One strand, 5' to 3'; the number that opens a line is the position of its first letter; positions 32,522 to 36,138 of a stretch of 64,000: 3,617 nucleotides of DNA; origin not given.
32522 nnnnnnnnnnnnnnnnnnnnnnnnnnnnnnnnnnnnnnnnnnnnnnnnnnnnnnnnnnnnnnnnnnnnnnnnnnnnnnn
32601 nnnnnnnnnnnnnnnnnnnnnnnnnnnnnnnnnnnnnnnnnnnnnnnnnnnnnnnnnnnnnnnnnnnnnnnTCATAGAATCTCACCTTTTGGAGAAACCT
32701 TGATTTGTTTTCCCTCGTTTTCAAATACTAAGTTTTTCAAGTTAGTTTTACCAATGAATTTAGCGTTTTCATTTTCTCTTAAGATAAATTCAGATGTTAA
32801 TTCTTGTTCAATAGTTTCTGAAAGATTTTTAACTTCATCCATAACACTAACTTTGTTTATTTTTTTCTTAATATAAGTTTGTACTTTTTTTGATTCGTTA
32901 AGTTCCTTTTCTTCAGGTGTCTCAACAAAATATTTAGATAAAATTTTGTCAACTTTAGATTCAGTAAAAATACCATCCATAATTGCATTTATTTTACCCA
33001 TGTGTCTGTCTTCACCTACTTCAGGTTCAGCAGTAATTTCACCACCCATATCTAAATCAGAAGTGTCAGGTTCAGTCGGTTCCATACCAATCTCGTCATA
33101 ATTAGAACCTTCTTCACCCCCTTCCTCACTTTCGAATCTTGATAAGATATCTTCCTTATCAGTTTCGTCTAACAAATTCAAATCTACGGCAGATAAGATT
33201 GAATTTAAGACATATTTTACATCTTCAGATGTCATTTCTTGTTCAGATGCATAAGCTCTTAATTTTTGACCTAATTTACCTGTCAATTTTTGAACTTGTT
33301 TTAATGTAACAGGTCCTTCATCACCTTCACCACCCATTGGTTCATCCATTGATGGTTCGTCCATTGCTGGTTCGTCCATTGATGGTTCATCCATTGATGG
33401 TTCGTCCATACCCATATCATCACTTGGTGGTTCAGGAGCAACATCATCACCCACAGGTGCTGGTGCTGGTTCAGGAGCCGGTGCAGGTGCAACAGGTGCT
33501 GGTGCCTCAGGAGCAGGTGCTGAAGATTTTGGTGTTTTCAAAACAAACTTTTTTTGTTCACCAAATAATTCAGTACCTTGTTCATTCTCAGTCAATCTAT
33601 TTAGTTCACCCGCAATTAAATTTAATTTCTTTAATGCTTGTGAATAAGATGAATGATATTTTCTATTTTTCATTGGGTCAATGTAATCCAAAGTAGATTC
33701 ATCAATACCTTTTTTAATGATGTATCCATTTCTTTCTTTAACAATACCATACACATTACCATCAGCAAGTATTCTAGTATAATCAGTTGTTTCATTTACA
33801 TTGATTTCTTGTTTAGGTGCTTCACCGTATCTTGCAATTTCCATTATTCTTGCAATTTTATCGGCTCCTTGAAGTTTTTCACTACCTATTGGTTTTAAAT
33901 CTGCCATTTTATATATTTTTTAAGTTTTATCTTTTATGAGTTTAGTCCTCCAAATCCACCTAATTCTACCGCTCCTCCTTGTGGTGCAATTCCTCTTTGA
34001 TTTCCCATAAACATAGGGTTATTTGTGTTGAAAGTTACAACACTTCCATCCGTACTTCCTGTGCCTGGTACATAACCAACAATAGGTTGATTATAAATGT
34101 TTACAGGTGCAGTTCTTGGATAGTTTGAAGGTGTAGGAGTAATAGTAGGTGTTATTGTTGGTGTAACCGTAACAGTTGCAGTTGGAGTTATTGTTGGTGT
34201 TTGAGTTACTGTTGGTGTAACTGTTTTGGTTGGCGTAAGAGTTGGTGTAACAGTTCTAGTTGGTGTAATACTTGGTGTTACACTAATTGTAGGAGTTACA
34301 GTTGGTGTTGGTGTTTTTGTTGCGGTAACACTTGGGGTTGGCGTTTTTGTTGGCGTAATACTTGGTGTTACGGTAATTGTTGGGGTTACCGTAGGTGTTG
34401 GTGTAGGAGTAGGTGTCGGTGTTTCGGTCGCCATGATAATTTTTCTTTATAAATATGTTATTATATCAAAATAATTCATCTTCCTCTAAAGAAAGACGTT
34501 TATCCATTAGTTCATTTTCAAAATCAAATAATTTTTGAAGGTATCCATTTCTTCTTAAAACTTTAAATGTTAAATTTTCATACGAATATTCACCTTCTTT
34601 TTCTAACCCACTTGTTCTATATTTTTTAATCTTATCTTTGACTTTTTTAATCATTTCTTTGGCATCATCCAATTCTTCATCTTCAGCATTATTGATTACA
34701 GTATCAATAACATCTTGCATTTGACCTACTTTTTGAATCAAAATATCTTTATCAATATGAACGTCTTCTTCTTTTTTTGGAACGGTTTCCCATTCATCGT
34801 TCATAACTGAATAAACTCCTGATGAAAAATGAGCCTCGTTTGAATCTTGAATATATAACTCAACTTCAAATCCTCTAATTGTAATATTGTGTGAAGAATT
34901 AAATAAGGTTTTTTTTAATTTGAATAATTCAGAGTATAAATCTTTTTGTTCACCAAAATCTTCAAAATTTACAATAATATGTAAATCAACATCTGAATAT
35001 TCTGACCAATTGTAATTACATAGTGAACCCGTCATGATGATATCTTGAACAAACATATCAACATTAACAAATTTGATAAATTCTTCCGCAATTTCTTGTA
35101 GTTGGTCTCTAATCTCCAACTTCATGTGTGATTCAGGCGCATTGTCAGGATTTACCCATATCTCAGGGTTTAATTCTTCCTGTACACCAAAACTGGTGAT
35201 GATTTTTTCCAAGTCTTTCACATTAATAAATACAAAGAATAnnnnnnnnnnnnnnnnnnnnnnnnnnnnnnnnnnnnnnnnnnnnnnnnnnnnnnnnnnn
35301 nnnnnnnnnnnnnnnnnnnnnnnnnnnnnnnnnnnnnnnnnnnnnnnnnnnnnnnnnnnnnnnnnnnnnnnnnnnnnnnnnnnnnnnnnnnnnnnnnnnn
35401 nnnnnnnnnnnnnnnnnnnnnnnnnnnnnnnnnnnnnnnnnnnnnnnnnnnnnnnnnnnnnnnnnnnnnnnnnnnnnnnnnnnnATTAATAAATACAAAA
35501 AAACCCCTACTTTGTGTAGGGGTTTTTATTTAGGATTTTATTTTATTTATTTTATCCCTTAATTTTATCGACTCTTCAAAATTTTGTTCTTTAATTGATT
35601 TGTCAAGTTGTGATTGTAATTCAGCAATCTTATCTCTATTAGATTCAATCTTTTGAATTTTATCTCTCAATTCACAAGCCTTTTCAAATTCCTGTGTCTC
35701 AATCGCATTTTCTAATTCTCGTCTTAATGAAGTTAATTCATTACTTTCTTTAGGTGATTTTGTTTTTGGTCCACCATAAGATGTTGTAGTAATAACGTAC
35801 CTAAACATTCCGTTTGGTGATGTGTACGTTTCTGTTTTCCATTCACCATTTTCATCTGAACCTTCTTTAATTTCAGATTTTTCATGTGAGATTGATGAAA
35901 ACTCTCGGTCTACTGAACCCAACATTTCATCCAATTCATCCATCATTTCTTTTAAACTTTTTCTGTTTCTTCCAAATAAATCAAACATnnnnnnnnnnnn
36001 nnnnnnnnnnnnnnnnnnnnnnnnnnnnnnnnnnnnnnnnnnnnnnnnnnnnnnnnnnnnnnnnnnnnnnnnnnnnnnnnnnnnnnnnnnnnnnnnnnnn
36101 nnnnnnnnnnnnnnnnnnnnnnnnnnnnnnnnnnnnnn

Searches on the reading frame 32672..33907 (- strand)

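Call 9: search_protein_families(library=pfam, proteins=[window:32672-33907:-], max_evalue=0.001)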
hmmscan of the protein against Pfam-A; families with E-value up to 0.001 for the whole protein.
window:32672-33907:- (411 aa): 0 families

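Call 57: search_protein_families(library=phrogs, proteins=[window:32672-33907:-], max_evalue=0.01)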
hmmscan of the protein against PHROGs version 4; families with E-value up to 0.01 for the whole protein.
window:32672-33907:- (411 aa): 1 family
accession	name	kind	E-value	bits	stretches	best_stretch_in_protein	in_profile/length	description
phrog_3547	-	tail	0.0075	15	1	101-201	1014-1107/1767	tail length tape measure protein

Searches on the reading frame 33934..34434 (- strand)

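Call 57: search_protein_families(library=phrogs, proteins=[window:33934-34434:-], max_evalue=0.01)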
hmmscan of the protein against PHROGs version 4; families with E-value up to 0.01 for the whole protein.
window:33934-34434:- (166 aa): 1 family
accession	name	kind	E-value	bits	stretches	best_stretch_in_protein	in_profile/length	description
phrog_15511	-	unknown function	1.1e-08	35.6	2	41-129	209-297/511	-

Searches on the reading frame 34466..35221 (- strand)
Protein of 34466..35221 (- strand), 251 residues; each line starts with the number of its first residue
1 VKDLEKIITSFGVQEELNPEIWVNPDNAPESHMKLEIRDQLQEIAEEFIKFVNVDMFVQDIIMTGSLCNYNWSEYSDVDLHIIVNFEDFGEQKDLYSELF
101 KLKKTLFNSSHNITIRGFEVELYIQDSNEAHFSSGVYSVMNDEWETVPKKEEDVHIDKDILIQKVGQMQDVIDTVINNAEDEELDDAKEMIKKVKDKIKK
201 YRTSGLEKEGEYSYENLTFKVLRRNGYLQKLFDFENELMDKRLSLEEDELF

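Call 57: search_protein_families(library=phrogs, proteins=[window:34466-35221:-], max_evalue=0.01)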
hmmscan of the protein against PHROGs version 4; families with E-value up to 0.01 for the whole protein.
window:34466-35221:- (251 aa): 1 family
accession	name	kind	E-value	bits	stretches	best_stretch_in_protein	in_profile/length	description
phrog_36119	-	unknown function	8.3e-44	150.8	1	13-245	21-247/247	-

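Call 59: find_related_loci(query=window:34466-35221:-, collection=viral_contigs, flank=4000)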
Query window:34466-35221:- (251 aa) in viral_contigs; peptide patterns used: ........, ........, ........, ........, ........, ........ (x = any residue, [..] = any of these).
10 stretches matched a pattern; 5 encode a relative of the query (tblastn E <= 1e-3); 5 distinct loci.
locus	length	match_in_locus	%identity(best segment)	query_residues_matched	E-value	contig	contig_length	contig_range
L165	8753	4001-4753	92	1-251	6e-150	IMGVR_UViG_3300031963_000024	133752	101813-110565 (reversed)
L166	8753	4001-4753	92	1-251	1e-149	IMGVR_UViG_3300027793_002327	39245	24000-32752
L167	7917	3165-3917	93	1-251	2e-149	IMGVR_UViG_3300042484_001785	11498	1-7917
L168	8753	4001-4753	89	1-251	8e-145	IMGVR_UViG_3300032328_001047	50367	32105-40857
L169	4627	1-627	93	43-251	4e-122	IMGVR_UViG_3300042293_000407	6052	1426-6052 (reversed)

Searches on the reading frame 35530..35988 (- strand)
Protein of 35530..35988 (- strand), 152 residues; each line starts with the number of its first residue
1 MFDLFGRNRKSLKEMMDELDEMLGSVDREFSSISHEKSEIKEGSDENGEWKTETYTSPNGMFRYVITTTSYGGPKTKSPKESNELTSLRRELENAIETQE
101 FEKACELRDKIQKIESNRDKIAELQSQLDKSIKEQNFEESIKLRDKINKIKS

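Call 57: search_protein_families(library=phrogs, proteins=[window:35530-35988:-], max_evalue=0.01)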
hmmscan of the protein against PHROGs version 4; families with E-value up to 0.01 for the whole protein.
window:35530-35988:- (152 aa): 2 families
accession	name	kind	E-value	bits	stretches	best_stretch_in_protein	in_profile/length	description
phrog_1499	-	unknown function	0.004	17.5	1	37-151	245-319/427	-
phrog_1752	-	head and packaging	0.004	17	1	70-126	615-671/828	head maturation protease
